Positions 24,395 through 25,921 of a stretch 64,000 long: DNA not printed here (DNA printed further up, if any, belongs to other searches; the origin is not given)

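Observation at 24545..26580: Tandem pair of paralogous AlkB-like 2OG-Fe(II) dioxygenases in a low-GC islet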

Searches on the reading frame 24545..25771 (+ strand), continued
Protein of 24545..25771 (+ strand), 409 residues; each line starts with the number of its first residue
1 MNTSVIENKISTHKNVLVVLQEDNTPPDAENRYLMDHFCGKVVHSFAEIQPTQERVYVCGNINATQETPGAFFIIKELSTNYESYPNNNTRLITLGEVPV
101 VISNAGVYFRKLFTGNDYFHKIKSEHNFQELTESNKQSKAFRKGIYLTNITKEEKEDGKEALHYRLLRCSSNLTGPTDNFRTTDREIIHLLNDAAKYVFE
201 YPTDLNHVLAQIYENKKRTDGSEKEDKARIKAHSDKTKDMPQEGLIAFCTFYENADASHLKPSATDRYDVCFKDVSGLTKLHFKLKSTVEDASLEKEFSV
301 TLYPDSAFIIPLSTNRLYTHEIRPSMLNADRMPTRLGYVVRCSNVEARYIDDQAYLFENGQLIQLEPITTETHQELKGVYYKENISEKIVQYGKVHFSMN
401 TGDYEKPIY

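Call 70: list_cluster_members(proteins=[P0261, P0274, P0283, P0287, P0288, P0292, P0309, P0310, P0330, P0374])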
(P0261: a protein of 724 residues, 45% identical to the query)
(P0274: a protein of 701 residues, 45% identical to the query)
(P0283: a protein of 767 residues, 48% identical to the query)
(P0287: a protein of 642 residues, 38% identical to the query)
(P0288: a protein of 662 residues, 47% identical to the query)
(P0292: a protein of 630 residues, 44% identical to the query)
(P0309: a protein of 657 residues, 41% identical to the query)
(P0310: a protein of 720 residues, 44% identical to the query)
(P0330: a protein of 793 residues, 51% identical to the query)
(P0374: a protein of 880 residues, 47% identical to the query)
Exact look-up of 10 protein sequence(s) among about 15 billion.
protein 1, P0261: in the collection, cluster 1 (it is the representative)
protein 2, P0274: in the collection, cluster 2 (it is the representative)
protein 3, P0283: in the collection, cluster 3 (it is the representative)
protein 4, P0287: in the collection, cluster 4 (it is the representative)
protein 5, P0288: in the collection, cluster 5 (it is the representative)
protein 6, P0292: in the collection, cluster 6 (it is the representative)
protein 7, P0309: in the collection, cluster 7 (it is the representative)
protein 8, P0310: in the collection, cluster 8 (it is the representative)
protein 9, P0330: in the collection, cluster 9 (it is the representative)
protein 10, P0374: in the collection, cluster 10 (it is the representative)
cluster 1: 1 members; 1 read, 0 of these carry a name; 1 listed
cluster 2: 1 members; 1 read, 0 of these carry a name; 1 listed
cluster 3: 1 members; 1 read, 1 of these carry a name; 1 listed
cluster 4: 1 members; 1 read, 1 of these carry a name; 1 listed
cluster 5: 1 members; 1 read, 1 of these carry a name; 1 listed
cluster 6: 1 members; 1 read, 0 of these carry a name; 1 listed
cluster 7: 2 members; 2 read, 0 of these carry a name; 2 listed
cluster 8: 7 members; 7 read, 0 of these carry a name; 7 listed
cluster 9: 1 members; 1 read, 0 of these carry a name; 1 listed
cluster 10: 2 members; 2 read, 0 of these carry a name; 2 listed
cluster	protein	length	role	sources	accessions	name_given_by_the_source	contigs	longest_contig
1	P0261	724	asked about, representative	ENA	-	-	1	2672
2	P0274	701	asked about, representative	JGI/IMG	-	-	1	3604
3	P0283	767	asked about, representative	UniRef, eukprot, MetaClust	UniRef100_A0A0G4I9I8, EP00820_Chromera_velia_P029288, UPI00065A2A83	Fe2OG dioxygenase domain-containing protein n=1 Tax=Chromera velia CCMP2878 TaxID=1169474 ... | Cvel_12286.t1-p1 / transcript=Cvel_12286.t1 / gene=Cvel_12286 / ... | status=active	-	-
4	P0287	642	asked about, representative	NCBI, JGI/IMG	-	hypothetical protein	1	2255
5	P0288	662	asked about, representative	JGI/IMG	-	hypothetical protein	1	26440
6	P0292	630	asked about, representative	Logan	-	-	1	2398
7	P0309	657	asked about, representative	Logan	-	-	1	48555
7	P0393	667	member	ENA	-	-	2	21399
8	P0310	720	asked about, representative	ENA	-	-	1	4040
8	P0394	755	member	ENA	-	-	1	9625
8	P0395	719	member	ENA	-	-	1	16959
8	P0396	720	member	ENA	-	-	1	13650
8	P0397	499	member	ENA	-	-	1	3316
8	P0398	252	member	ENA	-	-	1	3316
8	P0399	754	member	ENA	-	-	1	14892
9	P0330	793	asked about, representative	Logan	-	-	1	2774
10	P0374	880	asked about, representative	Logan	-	-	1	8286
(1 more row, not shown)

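Call 71: find_encoding_contigs(protein=P0285, flank=8000, max_places=3)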
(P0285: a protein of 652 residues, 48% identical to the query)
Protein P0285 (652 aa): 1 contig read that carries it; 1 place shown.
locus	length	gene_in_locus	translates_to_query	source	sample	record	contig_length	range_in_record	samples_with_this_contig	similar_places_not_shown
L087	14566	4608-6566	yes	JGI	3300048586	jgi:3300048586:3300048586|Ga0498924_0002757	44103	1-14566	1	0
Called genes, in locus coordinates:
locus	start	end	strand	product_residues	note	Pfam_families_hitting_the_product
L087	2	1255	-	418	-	?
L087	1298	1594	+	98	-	-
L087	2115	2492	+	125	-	-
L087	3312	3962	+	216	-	-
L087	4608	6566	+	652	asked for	PF13532:2OG-FeII_Oxy_2 (weak)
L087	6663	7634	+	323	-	PF01734:Patatin (faint)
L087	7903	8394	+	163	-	-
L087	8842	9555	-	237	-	PF03372:Exo_endo_phos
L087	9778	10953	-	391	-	-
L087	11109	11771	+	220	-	-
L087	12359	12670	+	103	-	-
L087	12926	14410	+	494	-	-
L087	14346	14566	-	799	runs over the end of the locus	-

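Call 72: find_encoding_contigs(protein=P0309, flank=8000, max_places=3)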
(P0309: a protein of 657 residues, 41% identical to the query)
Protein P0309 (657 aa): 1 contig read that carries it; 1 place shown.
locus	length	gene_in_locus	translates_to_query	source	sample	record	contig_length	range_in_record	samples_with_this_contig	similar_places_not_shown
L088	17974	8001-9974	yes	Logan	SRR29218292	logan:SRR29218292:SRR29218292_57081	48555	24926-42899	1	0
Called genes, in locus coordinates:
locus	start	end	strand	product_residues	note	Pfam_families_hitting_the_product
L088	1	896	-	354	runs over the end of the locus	-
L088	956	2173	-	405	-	PF05725:FNIP (weak)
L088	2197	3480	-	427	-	PF00069:Pkinase, PF07714:PK_Tyr_Ser-Thr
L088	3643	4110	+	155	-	-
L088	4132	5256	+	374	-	-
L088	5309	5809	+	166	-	-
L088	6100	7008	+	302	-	-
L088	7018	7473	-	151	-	PF13639:zf-RING_2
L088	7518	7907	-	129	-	-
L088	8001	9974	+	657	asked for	-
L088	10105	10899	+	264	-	-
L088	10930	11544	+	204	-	-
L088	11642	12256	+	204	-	-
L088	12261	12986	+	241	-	PF05118:Asp_Arg_Hydrox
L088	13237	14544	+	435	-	PF00069:Pkinase (faint), PF07714:PK_Tyr_Ser-Thr (weak)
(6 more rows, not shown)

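Call 73: find_encoding_contigs(protein=P0265, flank=8000, max_places=3)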
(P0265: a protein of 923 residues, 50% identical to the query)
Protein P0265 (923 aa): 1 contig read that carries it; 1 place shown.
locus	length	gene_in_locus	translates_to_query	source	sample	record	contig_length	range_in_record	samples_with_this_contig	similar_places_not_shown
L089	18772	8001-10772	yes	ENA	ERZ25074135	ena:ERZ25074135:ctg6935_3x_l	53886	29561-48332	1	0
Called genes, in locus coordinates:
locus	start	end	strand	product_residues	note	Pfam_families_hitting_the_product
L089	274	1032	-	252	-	-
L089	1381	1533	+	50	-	-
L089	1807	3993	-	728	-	-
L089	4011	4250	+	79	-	-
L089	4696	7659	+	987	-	-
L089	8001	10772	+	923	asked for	PF13532:2OG-FeII_Oxy_2 (faint)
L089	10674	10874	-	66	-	-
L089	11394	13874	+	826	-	-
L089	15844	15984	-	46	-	-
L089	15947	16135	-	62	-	-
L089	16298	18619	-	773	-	-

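Call 93: search_protein_families(library=pfam, proteins=[P0341, P0318, P0321, P0246, P0356, P0374, P0380, P0330, P0255, P0300], max_evalue=0.01)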
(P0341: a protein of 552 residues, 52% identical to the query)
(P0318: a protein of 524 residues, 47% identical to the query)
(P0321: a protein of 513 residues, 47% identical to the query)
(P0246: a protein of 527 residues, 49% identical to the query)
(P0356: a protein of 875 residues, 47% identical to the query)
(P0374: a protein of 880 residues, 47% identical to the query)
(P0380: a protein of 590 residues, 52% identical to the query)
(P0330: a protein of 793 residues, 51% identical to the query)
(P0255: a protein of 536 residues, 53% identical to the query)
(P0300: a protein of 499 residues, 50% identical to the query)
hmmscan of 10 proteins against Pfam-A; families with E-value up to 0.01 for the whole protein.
P0341 (552 aa): 2 families
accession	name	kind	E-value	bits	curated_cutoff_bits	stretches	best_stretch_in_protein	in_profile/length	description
PF00805.28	Pentapeptide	-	0.00061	19.7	20.2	1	11-45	5-39/40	Pentapeptide repeats (8 copies)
PF13599.13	Pentapeptide_4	-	0.0021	18.6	38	1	10-54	34-78/78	Pentapeptide repeat region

P0318 (524 aa): 0 families

P0321 (513 aa): 1 family
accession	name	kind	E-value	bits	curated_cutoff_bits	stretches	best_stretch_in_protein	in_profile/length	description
PF05674.17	DUF816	-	0.009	16.3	24.6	0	264-324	87-142/176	Baculovirus protein of unknown function (DUF816)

P0246 (527 aa): 1 family
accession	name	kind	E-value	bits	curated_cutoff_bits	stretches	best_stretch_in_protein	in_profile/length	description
PF13532.12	2OG-FeII_Oxy_2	-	0.0095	16.6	31.2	0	241-373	90-176/194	2OG-Fe(II) oxygenase superfamily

P0356 (875 aa): 0 families

P0374 (880 aa): 1 family
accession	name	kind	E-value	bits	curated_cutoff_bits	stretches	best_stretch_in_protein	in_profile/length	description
PF13532.12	2OG-FeII_Oxy_2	-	1.1e-10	42.6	31.2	1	664-816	60-194/194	2OG-Fe(II) oxygenase superfamily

P0380 (590 aa): 0 families

P0330 (793 aa): 1 family
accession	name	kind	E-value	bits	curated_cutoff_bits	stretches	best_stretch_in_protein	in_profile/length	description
PF13532.12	2OG-FeII_Oxy_2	-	4e-12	47.2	31.2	1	508-660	73-194/194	2OG-Fe(II) oxygenase superfamily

P0255 (536 aa): 1 family
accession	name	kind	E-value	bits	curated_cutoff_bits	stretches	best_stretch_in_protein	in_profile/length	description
PF05110.18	AF-4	-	0.0071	16.1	26.9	0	102-140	451-490/514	AF-4 proto-oncoprotein N-terminal region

P0300 (499 aa): 1 family
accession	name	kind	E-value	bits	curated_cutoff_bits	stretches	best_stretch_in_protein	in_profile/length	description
PF13532.12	2OG-FeII_Oxy_2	-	4e-05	24.3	31.2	0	395-496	10-116/194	2OG-Fe(II) oxygenase superfamily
